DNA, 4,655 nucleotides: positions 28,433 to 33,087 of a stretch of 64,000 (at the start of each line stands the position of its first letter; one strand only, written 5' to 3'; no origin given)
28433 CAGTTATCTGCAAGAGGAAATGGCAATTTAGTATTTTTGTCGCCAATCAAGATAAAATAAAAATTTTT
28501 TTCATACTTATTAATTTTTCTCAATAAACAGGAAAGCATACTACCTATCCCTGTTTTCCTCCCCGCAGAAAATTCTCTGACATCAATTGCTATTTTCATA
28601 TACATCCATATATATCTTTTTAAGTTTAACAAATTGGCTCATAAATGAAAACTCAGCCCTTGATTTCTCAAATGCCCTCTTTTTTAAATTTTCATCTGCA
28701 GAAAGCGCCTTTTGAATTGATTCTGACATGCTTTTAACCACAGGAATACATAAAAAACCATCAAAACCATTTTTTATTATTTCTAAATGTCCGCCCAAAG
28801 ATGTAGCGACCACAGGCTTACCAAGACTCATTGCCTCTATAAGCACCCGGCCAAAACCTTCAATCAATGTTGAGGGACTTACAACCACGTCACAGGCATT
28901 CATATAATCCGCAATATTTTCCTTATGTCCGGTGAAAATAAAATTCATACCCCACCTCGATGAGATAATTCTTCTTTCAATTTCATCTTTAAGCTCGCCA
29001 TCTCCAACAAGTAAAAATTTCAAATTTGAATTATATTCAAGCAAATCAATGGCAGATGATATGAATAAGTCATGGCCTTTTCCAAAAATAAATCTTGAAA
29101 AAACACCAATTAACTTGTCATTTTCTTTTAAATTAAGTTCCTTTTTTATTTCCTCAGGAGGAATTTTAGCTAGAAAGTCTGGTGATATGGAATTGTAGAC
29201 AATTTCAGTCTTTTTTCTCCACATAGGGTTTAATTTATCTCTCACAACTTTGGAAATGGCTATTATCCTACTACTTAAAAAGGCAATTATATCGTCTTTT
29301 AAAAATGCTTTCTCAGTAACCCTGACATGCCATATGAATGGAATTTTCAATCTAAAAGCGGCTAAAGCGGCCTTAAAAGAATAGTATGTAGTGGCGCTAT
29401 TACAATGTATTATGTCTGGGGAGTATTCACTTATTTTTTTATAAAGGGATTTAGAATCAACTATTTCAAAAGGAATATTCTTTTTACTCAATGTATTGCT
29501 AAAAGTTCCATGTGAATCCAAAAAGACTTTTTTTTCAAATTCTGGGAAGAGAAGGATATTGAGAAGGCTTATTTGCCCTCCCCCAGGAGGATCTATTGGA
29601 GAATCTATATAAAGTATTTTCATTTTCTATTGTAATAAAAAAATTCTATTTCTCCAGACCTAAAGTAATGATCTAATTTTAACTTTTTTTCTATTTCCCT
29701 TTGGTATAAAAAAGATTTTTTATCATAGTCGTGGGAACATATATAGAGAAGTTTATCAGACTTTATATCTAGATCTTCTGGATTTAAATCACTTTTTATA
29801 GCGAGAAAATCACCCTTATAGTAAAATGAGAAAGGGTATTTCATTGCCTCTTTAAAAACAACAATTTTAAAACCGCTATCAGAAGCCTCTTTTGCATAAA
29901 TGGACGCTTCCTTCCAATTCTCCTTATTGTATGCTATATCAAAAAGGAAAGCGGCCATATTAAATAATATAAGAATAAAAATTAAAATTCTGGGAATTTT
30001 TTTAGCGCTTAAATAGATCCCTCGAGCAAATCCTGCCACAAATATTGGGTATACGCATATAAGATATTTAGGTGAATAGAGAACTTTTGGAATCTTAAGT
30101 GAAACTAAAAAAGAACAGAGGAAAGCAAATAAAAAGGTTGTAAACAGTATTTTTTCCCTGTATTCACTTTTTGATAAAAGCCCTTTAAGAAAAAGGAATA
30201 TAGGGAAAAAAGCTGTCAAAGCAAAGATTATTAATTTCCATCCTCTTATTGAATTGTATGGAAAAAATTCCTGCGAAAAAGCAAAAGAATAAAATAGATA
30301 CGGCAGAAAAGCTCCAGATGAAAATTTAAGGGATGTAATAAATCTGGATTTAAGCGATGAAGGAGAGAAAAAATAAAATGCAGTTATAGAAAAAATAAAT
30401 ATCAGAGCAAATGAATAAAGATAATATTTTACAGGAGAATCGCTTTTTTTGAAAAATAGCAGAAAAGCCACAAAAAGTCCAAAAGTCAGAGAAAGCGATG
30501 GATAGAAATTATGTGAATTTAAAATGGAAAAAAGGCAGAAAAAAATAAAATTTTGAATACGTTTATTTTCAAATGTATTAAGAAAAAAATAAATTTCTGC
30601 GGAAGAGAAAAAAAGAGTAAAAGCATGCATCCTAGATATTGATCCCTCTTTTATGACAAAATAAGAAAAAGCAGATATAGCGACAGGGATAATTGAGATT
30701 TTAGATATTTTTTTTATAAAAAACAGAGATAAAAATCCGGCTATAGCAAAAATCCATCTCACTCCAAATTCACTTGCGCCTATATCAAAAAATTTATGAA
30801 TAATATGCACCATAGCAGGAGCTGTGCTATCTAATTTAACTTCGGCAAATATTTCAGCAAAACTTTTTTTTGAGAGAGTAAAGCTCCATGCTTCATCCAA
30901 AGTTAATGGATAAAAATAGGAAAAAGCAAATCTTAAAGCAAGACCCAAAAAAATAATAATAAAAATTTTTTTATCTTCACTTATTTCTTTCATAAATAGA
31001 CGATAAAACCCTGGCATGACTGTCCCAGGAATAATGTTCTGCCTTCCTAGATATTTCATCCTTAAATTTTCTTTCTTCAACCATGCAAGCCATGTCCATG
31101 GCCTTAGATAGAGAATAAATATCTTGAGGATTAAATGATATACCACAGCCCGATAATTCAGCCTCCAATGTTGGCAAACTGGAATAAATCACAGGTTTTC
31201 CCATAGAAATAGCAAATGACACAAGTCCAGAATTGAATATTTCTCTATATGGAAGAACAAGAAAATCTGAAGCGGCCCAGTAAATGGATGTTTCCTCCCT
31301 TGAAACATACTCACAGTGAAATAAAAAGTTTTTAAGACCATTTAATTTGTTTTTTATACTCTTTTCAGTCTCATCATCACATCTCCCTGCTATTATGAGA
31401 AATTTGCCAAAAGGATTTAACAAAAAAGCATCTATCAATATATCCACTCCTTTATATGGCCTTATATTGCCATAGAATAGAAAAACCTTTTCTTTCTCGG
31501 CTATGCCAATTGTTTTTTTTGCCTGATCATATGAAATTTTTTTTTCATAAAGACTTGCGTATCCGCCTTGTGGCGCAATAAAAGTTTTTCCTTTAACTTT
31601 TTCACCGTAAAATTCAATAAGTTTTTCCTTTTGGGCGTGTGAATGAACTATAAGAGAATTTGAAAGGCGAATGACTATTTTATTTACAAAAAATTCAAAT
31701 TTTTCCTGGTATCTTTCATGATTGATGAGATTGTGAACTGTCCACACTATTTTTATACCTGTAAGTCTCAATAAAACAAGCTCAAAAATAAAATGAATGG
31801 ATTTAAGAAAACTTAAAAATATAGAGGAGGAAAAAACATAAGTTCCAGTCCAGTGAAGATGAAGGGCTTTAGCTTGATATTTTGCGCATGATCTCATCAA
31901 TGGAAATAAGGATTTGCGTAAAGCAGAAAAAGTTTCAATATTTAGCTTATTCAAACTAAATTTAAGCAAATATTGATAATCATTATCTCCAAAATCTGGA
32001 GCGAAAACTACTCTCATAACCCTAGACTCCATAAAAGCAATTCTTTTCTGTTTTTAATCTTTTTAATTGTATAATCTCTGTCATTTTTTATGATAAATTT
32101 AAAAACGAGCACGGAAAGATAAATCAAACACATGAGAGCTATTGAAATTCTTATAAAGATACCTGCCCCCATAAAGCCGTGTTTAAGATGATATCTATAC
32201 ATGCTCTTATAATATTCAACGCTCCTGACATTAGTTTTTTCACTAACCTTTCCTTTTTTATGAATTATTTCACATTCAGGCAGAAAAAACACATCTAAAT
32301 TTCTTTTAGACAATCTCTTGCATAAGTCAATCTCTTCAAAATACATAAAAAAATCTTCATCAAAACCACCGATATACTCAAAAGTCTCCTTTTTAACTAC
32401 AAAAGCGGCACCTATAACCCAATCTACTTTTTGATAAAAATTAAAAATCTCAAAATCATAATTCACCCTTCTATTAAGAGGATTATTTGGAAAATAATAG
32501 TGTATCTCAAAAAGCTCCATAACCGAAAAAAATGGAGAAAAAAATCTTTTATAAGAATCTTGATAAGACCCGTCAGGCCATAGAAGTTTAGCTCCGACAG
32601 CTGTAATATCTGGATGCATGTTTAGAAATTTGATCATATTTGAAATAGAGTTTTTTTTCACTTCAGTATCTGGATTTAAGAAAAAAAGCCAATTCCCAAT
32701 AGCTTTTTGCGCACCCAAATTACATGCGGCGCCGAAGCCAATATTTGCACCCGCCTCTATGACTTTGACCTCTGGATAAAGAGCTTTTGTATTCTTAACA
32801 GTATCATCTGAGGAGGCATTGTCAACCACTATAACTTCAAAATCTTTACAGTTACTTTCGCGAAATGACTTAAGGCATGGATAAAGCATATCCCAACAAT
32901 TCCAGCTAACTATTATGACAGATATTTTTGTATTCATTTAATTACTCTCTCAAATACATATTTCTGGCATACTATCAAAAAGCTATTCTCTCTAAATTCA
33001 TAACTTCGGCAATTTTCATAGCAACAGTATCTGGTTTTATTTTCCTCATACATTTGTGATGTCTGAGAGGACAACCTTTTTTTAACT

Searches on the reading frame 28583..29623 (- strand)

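Call 66: search_protein_families(library=pfam, proteins=[window:28583-29623:-], max_evalue=0.0001)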
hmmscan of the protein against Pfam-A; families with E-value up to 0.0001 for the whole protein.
window:28583-29623:- (346 aa): 4 families
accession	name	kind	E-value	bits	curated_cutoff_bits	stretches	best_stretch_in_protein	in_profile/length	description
PF00534.26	Glycos_transf_1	-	7.5e-35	120.4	26.4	1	157-316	3-164/172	Glycosyl transferases group 1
PF13692.12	Glyco_trans_1_4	-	1.5e-27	97.1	27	1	170-307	2-140/142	Glycosyl transferases group 1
PF13439.12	Glyco_transf_4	-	6.2e-09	36.5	28.5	1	43-149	47-169/170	Glycosyltransferase Family 4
PF20706.3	GT4-conflict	-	1.4e-05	24.7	26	1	230-303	268-340/385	Family 4 Glycosyltransferase in conflict systems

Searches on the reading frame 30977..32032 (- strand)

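Call 66: search_protein_families(library=pfam, proteins=[window:30977-32032:-], max_evalue=0.0001)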
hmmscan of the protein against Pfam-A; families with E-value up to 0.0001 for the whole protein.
window:30977-32032:- (351 aa): 3 families
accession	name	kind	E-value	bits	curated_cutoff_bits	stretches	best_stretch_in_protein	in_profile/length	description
PF00534.26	Glycos_transf_1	-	8e-10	38.9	26.4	1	170-289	4-127/172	Glycosyl transferases group 1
PF13692.12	Glyco_trans_1_4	-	3e-09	37.7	27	1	182-312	2-136/142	Glycosyl transferases group 1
PF13439.12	Glyco_transf_4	-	4.9e-05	23.9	28.5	1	85-143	88-153/170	Glycosyltransferase Family 4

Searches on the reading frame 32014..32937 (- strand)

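Call 66: search_protein_families(library=pfam, proteins=[window:32014-32937:-], max_evalue=0.0001)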
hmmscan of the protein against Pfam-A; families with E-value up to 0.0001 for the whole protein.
window:32014-32937:- (307 aa): 4 families
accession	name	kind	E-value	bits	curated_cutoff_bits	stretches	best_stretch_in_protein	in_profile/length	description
PF00535.33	Glycos_transf_2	-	5e-26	92.1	23.3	1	6-154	1-132/168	Glycosyl transferase family 2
PF10111.15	Glyco_tranf_2_2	-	1.3e-11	45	27.3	1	31-216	28-206/276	Glycosyltransferase like family 2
PF13641.12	Glyco_tranf_2_3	-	2.9e-07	31.2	27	1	5-230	3-215/230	Glycosyltransferase like family 2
PF02709.20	Glyco_transf_7C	-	1.1e-05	25.4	23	1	161-221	6-67/78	N-terminal domain of galactosyltransferase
